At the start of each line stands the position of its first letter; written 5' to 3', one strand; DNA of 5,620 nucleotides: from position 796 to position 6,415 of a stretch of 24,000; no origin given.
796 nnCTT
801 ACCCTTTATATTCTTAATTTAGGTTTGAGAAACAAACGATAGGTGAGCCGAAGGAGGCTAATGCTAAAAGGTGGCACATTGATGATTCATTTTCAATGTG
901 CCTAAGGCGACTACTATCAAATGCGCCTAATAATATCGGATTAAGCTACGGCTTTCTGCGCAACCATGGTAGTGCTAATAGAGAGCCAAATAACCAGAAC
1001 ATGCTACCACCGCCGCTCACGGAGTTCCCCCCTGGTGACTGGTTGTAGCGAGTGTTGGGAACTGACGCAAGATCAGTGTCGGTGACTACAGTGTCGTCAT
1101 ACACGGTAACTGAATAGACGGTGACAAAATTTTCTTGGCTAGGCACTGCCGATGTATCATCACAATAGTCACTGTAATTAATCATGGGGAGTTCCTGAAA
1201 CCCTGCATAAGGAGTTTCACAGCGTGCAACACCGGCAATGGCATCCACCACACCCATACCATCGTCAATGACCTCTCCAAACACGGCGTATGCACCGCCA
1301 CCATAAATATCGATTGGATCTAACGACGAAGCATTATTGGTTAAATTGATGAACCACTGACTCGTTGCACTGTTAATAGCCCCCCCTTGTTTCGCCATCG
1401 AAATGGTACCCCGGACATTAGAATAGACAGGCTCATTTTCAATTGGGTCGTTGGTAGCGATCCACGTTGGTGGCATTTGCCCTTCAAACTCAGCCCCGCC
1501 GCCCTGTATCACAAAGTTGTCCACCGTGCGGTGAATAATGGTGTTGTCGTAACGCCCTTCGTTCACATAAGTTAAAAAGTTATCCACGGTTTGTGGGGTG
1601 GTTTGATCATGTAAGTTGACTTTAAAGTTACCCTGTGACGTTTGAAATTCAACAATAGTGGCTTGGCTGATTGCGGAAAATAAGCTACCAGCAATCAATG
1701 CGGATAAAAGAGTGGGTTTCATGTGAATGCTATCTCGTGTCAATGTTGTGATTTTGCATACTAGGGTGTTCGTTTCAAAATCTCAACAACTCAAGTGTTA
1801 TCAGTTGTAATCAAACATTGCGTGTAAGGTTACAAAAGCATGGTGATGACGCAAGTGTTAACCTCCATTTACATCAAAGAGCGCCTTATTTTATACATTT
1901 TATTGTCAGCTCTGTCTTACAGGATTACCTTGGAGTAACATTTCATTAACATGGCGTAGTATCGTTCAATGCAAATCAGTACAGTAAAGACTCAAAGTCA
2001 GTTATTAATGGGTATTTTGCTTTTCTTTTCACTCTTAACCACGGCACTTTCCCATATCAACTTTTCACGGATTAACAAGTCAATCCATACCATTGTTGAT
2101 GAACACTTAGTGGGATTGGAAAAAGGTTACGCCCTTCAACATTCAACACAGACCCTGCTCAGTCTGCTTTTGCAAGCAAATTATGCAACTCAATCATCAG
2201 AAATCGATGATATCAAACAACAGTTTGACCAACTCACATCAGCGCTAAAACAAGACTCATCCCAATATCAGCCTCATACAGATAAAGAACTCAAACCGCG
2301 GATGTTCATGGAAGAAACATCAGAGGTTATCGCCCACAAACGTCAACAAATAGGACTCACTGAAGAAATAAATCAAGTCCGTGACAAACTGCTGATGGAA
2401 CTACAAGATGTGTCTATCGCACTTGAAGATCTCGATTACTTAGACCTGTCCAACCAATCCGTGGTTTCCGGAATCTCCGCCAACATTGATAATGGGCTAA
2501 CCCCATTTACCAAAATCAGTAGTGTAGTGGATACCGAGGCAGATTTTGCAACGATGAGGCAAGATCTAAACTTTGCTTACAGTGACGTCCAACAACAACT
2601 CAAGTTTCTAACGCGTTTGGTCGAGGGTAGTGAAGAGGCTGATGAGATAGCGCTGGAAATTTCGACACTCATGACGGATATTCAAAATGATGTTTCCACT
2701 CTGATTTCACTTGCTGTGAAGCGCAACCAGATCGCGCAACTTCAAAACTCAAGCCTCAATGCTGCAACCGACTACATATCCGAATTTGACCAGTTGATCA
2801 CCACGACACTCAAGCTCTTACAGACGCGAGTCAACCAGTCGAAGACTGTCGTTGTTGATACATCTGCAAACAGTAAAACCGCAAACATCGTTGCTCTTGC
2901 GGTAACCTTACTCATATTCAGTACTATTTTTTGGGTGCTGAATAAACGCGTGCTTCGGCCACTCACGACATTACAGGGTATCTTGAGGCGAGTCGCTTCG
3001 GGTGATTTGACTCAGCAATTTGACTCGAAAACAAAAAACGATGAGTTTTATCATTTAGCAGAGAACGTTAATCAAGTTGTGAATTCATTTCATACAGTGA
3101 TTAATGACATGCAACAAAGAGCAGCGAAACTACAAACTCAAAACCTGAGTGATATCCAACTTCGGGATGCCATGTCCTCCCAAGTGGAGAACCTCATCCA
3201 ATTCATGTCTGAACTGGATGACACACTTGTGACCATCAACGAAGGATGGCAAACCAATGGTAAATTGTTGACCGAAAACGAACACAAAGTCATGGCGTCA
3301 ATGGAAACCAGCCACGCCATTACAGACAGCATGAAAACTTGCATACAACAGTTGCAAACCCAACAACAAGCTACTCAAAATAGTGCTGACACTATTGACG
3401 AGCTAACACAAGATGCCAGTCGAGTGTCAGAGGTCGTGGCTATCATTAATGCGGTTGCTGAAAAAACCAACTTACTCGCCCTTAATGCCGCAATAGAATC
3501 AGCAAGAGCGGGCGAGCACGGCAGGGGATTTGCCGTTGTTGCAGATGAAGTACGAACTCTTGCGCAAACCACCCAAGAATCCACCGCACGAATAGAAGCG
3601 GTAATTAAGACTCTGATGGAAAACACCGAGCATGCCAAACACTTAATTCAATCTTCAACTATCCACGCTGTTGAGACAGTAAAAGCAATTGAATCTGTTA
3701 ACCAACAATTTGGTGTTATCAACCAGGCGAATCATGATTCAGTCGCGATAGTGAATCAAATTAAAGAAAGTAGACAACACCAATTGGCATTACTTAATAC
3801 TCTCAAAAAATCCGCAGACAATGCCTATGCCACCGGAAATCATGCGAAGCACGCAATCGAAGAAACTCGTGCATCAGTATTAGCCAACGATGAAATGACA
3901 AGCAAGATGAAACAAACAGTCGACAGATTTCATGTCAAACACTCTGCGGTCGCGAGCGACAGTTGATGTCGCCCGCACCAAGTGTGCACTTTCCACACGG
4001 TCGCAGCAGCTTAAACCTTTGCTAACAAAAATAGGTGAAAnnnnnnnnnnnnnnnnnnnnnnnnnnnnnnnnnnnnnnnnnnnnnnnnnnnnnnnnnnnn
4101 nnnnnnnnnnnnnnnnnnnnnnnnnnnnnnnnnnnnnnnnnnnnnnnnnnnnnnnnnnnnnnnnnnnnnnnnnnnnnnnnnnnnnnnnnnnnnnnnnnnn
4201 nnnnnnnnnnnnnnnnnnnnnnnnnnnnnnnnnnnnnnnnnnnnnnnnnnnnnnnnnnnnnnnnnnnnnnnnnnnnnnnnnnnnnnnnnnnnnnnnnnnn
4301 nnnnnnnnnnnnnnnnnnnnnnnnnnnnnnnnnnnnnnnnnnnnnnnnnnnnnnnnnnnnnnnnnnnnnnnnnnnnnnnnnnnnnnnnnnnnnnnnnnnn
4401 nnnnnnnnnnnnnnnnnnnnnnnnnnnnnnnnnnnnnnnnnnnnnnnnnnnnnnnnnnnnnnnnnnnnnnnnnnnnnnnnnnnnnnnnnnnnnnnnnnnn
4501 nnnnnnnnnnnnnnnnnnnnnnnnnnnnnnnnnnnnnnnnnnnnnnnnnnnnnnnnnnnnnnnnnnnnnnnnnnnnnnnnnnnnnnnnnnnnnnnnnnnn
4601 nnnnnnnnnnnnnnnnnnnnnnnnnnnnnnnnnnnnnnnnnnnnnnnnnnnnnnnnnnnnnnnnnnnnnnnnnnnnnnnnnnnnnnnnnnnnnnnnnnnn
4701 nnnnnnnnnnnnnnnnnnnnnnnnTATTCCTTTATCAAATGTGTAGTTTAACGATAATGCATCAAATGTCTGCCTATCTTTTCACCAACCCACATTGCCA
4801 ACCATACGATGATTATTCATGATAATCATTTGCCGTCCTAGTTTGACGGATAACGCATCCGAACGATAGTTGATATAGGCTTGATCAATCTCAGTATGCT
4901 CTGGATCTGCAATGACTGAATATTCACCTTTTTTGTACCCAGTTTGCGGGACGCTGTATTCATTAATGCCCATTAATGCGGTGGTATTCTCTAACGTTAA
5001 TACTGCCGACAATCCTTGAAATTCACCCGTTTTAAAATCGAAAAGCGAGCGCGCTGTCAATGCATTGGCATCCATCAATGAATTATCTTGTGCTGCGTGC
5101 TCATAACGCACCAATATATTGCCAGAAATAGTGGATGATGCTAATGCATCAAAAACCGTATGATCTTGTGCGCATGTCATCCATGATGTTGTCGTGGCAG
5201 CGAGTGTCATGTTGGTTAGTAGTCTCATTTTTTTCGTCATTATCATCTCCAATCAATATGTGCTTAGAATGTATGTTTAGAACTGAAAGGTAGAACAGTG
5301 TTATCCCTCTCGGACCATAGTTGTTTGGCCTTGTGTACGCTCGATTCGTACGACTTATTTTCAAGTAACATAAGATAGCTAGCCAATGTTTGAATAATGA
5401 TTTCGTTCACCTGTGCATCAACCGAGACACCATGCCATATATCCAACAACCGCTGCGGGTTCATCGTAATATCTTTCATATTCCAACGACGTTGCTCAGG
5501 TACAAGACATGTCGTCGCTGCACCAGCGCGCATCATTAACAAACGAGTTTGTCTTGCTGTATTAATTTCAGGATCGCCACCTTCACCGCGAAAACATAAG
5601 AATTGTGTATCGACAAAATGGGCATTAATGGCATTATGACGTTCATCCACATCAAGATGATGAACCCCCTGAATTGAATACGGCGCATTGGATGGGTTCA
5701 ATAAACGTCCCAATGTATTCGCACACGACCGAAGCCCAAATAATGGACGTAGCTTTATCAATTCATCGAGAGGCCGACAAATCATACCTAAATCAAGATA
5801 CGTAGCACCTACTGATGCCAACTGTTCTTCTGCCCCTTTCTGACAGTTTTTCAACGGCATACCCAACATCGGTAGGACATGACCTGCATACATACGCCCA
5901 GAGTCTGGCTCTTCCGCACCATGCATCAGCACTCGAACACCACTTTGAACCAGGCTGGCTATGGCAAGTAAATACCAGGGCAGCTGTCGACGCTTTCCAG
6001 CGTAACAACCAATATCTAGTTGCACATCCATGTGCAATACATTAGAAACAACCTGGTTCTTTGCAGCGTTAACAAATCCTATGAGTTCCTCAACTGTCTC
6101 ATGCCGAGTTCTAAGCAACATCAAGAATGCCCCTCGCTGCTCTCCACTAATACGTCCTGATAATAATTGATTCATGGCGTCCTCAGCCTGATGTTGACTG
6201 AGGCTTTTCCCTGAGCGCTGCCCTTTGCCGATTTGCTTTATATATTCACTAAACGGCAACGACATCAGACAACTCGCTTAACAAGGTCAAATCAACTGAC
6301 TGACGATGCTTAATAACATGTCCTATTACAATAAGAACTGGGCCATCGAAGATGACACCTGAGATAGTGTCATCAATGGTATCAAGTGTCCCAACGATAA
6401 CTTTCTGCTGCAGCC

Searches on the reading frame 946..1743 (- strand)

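Call 42: search_protein_families(library=pfam, proteins=[window:946-1743:-], max_evalue=0.0001)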
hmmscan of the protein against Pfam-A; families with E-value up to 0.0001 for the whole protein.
window:946-1743:- (265 aa): 1 family
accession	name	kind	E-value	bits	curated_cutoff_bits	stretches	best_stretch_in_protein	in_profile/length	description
PF00160.26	Pro_isomerase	-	7.6e-37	127.4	21.7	1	31-173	2-141/159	Cyclophilin type peptidyl-prolyl cis-trans isomerase/CLD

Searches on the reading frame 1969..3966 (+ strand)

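Call 42: search_protein_families(library=pfam, proteins=[window:1969-3966:+], max_evalue=0.0001)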
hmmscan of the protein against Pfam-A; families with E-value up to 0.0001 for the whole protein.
window:1969-3966:+ (665 aa): 3 families
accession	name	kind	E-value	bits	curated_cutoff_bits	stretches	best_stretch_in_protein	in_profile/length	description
PF00015.26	MCPsignal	-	1.4e-31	110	34.6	1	456-614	5-163/172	Methyl-accepting chemotaxis protein (MCP) signalling domain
PF00672.30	HAMP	-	2e-09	38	25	1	324-373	2-50/53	HAMP domain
PF12729.13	4HB_MCP_1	-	8e-05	22.7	27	1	12-101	10-99/181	Four helix bundle sensory module for signal transduction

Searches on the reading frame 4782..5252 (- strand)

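Call 42: search_protein_families(library=pfam, proteins=[window:4782-5252:-], max_evalue=0.0001)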
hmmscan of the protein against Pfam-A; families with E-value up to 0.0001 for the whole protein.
window:4782-5252:- (156 aa): 1 family
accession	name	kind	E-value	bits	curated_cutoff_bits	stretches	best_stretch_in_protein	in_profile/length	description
PF13609.12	Porin_4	-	3.8e-05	24.1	27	1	18-147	4-109/310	Gram-negative porin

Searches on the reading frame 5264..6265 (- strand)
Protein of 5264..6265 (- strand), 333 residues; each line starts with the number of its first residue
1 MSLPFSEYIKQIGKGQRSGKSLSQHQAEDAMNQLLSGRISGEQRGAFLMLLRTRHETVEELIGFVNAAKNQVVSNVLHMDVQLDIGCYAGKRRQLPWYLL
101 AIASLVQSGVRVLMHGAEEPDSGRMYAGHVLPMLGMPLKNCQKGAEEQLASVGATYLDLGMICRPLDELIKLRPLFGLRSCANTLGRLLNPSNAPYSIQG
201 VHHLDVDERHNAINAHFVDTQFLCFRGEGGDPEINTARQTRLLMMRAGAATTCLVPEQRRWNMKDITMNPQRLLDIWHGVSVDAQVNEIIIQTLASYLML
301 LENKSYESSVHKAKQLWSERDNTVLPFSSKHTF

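Call 42: search_protein_families(library=pfam, proteins=[window:5264-6265:-], max_evalue=0.0001)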
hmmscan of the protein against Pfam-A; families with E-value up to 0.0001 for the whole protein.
window:5264-6265:- (333 aa): 2 families
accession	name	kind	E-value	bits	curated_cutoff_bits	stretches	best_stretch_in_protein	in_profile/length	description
PF02885.22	Glycos_trans_3N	-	2e-15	56.7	26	1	7-68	2-59/63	Glycosyl transferase family, helical bundle domain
PF00591.27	Glycos_transf_3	-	6.1e-06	26.5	27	1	109-257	32-179/253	Glycosyl transferase family, a/b domain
